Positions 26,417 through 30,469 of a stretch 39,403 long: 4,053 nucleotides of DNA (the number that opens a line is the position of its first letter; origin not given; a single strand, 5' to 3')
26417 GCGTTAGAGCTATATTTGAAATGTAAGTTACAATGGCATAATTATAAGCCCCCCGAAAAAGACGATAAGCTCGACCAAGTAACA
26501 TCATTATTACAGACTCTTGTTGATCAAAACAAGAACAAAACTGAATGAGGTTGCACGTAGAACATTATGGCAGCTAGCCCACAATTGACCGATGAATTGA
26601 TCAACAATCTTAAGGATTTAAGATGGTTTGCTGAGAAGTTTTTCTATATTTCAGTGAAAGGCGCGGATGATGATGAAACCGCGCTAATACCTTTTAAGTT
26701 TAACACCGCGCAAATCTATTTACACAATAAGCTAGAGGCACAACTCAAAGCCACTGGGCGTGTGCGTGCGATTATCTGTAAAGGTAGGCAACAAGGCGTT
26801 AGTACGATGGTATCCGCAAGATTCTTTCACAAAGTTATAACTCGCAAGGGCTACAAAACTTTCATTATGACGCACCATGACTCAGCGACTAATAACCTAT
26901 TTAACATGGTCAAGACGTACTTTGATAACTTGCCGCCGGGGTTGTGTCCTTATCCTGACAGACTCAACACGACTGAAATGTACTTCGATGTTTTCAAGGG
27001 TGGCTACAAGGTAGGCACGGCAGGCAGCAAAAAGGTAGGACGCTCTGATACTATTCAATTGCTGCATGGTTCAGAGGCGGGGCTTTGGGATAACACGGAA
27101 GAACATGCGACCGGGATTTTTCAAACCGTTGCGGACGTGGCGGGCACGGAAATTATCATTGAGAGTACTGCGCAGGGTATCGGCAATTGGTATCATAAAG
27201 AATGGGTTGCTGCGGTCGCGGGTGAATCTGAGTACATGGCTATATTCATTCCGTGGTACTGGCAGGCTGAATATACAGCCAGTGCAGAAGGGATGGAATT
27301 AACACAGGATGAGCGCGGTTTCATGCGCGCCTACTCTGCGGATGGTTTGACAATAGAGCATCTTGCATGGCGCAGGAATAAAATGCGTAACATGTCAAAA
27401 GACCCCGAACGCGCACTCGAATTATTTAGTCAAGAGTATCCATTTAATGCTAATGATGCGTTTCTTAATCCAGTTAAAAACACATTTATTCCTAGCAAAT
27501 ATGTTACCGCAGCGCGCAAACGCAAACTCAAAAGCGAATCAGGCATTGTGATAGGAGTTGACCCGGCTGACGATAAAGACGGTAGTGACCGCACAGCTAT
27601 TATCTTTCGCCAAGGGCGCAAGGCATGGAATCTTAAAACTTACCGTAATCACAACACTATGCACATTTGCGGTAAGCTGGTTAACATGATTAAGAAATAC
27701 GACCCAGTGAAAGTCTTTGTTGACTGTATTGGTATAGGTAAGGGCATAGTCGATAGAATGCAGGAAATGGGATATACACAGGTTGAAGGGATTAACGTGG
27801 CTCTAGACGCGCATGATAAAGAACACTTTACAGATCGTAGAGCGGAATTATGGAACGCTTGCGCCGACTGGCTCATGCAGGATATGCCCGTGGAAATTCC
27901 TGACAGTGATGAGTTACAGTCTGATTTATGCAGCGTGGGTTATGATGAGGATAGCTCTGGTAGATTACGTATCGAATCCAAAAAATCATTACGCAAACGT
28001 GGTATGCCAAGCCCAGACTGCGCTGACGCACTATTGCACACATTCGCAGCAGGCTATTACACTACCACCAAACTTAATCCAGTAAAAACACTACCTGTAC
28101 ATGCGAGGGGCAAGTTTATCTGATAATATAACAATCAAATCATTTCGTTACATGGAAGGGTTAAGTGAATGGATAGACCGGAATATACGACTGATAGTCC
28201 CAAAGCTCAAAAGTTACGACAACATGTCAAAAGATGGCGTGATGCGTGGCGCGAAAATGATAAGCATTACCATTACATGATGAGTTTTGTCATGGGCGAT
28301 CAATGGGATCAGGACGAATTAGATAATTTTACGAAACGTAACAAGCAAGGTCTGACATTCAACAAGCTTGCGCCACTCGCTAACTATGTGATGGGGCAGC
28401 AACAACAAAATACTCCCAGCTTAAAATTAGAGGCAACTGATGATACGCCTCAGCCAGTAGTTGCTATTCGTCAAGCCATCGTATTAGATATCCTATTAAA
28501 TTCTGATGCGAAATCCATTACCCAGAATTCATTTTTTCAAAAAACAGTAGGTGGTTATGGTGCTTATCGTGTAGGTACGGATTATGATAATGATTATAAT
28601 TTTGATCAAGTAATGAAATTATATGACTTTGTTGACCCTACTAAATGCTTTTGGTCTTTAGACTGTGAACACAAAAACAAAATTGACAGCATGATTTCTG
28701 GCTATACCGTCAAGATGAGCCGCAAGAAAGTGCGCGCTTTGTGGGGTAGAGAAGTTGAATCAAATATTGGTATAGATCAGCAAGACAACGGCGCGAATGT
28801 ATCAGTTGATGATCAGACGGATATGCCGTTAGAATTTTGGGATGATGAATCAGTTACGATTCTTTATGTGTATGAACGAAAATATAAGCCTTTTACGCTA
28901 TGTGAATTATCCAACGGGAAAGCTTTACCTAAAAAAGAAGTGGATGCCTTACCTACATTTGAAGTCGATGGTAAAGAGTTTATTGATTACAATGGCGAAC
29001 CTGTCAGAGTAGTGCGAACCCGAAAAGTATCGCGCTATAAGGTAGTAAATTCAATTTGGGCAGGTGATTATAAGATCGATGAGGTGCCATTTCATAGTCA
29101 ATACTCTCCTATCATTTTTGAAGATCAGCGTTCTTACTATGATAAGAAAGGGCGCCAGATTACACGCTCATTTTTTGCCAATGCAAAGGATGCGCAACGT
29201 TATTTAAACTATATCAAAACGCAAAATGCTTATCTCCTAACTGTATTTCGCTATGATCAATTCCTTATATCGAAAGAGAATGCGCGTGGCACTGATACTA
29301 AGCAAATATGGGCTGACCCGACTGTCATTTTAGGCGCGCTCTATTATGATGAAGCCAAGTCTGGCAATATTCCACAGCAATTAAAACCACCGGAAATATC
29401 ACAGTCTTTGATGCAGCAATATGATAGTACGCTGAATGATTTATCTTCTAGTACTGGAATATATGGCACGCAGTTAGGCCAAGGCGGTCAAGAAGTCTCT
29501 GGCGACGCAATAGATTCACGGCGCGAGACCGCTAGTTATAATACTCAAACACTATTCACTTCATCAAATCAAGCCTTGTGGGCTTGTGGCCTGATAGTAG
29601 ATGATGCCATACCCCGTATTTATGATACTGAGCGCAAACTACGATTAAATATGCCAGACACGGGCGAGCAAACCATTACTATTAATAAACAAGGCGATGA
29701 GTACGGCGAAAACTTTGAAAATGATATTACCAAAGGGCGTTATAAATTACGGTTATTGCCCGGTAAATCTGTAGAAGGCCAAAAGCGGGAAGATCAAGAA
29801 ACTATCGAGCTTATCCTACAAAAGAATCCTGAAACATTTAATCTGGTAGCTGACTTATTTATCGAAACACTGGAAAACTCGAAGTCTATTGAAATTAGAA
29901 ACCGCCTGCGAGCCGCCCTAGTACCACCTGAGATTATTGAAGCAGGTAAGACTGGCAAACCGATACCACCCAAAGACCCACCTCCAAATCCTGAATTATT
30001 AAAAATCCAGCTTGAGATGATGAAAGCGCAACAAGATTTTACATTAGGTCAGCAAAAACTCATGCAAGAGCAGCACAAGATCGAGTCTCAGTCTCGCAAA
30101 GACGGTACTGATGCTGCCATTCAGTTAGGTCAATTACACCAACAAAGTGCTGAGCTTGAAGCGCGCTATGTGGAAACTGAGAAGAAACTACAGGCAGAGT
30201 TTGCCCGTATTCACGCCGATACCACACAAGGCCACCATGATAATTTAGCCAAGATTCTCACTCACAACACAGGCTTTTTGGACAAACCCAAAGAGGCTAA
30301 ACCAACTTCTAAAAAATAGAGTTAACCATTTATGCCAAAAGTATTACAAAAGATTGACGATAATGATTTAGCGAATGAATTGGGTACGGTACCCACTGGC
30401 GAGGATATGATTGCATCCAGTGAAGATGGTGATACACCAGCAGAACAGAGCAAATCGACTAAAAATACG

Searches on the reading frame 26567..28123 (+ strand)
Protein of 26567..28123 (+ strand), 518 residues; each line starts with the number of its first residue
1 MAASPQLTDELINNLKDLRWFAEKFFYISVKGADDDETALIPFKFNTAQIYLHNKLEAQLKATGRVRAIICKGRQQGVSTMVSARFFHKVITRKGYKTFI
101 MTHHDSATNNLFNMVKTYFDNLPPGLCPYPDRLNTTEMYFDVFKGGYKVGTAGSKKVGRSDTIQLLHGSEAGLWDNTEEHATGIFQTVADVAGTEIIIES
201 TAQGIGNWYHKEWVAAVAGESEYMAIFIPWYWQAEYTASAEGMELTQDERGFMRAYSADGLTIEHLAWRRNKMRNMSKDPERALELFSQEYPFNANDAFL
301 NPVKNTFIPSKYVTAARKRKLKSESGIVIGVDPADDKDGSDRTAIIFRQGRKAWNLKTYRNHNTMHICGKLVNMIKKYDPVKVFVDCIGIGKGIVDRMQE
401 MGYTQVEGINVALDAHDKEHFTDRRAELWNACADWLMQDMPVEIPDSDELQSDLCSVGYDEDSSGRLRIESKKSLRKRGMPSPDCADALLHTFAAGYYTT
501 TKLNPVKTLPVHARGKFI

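Call 9: search_protein_families(library=pfam, max_evalue=0.001, proteins=[window:26567-28123:+])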
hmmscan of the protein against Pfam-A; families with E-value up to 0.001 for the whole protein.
window:26567-28123:+ (518 aa): 0 families

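Call 76: search_dna_similar(query=window:26567-28123:+, collection=phages, mode=protein, max_rows=12)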
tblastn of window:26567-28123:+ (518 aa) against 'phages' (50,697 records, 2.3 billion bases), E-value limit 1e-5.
Records with a match: 333; places in all: 333; records where one place covers at least 80% of the query: 36.
Best place of each record, by identity: <60% 333.
By first word of the organism name: Vibrio 90; Arthrobacter 25; Rhizobium 20; Escherichia 17; Streptomyces 17; Caudoviricetes 15; Clostridium 13; Pseudomonas 12; Liberibacter 12; Burkholderia 10; and 41 more.
By host as written in the record: - 79; Arthrobacter sp. ATCC 21022 24; Streptomyces griseus ATCC 10137 10; Vibrio crassostreae 8; Escherichia coli 6; Vibrio parahaemolyticus 5; Vibrio sp. 5; Burkholderia cenocepacia 4; and 123 more.
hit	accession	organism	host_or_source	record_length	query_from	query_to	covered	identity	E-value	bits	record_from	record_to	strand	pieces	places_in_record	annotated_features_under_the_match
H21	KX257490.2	Pseudoalteromonas virus vB_PspP-H6/1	Pseudoalteromonas sp. H6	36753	17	494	92%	39.6%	3e-107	357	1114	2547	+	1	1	putative terminase large subunit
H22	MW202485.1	Caudoviricetes sp.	Manatee Spring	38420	7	494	94%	38.4%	2e-103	346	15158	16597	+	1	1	terminase large subunit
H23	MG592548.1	Vibrio phage 1.182.O._10N.286.46.E1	Vibrio breoganii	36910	21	494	92%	37.6%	4e-100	337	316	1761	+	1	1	terminase large subunit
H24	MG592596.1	Vibrio phage 1.232.O._10N.261.51.E11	Vibrio tasmaniensis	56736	9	494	94%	33.9%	9e-76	266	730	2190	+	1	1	terminase large subunit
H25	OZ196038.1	Vibrio phage D274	Seawater and oysters mix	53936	17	494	92%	34.3%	2e-76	268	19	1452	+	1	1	hypothetical protein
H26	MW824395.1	Vibrio phage 431E45.1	Vibrio crassostreae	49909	5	494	95%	33.5%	2e-75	265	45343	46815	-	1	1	hypothetical protein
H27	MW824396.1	Vibrio phage 431E46.1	Vibrio crassostreae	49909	5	494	95%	33.5%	2e-75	265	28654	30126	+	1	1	hypothetical protein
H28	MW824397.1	Vibrio phage 431E48.2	Vibrio crassostreae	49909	5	494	95%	33.5%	2e-75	265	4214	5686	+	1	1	hypothetical protein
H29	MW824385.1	Vibrio phage 219E41.2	Vibrio crassostreae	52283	5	494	95%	33.5%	2e-75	265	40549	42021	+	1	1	hypothetical protein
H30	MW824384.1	Vibrio phage 219E41.1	Vibrio crassostreae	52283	5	494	95%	33.5%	2e-75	265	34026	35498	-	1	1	putative terminase large subunit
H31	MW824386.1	Vibrio phage 234P8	Vibrio crassostreae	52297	5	494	95%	33.5%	2e-75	265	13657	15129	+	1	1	hypothetical protein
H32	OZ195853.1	Vibrio phage D279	Seawater and oysters mix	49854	17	494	92%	33.9%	5e-75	264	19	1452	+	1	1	hypothetical protein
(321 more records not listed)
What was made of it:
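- Tried and rejected: The nearest large terminase is 40% identical (Pseudoalteromonas and Vibrio phages, call 76), which hints at a gammaproteobacterial host.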

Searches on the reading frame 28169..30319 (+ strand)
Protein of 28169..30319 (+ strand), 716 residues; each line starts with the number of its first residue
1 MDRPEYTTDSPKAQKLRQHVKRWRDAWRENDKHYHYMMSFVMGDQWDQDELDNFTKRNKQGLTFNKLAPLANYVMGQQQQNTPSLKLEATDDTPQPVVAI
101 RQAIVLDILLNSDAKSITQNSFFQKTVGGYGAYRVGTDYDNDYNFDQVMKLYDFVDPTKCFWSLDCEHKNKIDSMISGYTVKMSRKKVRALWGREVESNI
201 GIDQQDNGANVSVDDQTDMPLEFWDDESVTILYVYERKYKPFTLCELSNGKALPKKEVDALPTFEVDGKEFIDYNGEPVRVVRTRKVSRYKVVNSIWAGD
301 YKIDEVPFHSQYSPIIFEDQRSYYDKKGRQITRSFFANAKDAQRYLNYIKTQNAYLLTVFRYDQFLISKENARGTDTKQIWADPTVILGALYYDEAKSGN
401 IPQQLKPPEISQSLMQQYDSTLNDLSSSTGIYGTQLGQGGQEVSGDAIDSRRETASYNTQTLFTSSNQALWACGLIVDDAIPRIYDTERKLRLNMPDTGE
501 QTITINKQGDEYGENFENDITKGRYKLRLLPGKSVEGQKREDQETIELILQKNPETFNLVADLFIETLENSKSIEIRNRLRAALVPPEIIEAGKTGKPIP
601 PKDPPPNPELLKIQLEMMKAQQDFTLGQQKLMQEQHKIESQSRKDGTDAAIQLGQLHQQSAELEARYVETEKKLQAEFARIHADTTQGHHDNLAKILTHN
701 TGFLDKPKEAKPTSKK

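Call 9: search_protein_families(library=pfam, max_evalue=0.001, proteins=[window:28169-30319:+])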
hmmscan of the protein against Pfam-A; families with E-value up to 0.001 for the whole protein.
window:28169-30319:+ (716 aa): 1 family
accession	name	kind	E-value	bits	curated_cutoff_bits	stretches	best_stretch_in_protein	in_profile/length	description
PF16510.12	P22_portal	-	8.9e-81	272.6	26.1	1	18-624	2-591/594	Phage P22-like portal protein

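Call 10: search_dna_similar(query=window:28169-30319:+, collection=phages, mode=protein, max_rows=15)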
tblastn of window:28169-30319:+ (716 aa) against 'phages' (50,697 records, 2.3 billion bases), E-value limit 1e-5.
Records with a match: 45; places in all: 45; records where one place covers at least 80% of the query: 23.
Best place of each record, by identity: <60% 45.
By first word of the organism name: Vibrio 22; Caudoviricetes 6; Xylella 3; Thalassomonas 2; Shewanella 2; Rhodoferax 2; Bacteriophage 1; Pseudoalteromonas 1; Acetobacter 1; EBPR 1; and 4 more.
By host as written in the record: Vibrio crassostreae 12; - 11; Vibrio tasmaniensis 2; Thalassomonas loyana LMG 22536 2; Shewanella inventionis KX27 2; Vibrio vulnificus 2; Rhodoferax sp. IMCC26218 2; Xylella fastidiosa 2; and 10 more.
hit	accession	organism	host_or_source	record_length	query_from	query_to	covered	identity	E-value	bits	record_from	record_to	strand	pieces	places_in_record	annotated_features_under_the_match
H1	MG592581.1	Vibrio phage 1.211.A._10N.222.52.F11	Vibrio tasmaniensis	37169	14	691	95%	23.4%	3e-29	131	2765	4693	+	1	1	portal protein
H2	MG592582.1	Vibrio phage 1.211.B._10N.222.52.F11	Vibrio tasmaniensis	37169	14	691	95%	23.4%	3e-29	131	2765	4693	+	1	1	portal protein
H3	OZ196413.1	Vibrio phage D478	Seawater and oysters mix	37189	21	665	90%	24.5%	2e-28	128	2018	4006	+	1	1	portal protein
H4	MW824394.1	Vibrio phage 41E34.2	Vibrio crassostreae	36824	21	665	90%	23.5%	7e-28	127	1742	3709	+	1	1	putative portal protein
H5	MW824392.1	Vibrio phage 34E29.1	Vibrio crassostreae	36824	21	665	90%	23.5%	7e-28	127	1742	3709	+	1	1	hypothetical protein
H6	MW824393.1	Vibrio phage 36E38.1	Vibrio crassostreae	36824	21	665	90%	23.5%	7e-28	127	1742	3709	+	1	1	portal protein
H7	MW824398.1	Vibrio phage 44E38.1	Vibrio crassostreae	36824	21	665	90%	23.5%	7e-28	127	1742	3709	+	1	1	portal protein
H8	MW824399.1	Vibrio phage 44E38.2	Vibrio crassostreae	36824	21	665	90%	23.5%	7e-28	127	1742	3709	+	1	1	hypothetical protein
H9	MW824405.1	Vibrio phage 75E35.1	Vibrio crassostreae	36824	21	665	90%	23.5%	7e-28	127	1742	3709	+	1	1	hypothetical protein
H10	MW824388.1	Vibrio phage 24E30.2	Vibrio crassostreae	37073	21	665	90%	23.5%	7e-28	127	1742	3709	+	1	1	hypothetical protein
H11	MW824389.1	Vibrio phage 24E35.2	Vibrio crassostreae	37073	21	665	90%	23.5%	7e-28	127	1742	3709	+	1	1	hypothetical protein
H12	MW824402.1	Vibrio phage 64E30.1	Vibrio crassostreae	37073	21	665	90%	23.5%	7e-28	127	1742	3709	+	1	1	hypothetical protein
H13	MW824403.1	Vibrio phage 66E30.1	Vibrio crassostreae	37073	21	665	90%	23.5%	7e-28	127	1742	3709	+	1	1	putative portal protein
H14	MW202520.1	Caudoviricetes sp.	Manatee Spring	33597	12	679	93%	22.4%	3e-29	131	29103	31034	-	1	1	phage P22 like portal protein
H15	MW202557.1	Caudoviricetes sp.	Manatee Spring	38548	38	687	91%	23.0%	2e-25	119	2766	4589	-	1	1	phage P22 like portal protein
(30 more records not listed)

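Call 42: find_related_loci(query=window:28169-30319:+, collection=genome_contigs, flank=1000)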
Query window:28169-30319:+ (716 aa) in genome_contigs; peptide patterns used: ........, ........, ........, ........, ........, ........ (x = any residue, [..] = any of these).
57 stretches matched a pattern, but none encodes a relative of the query by tblastn (E <= 1e-3).
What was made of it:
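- Tried and rejected: The portal protein also had no relative there (call 42), so the host could not be identified.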
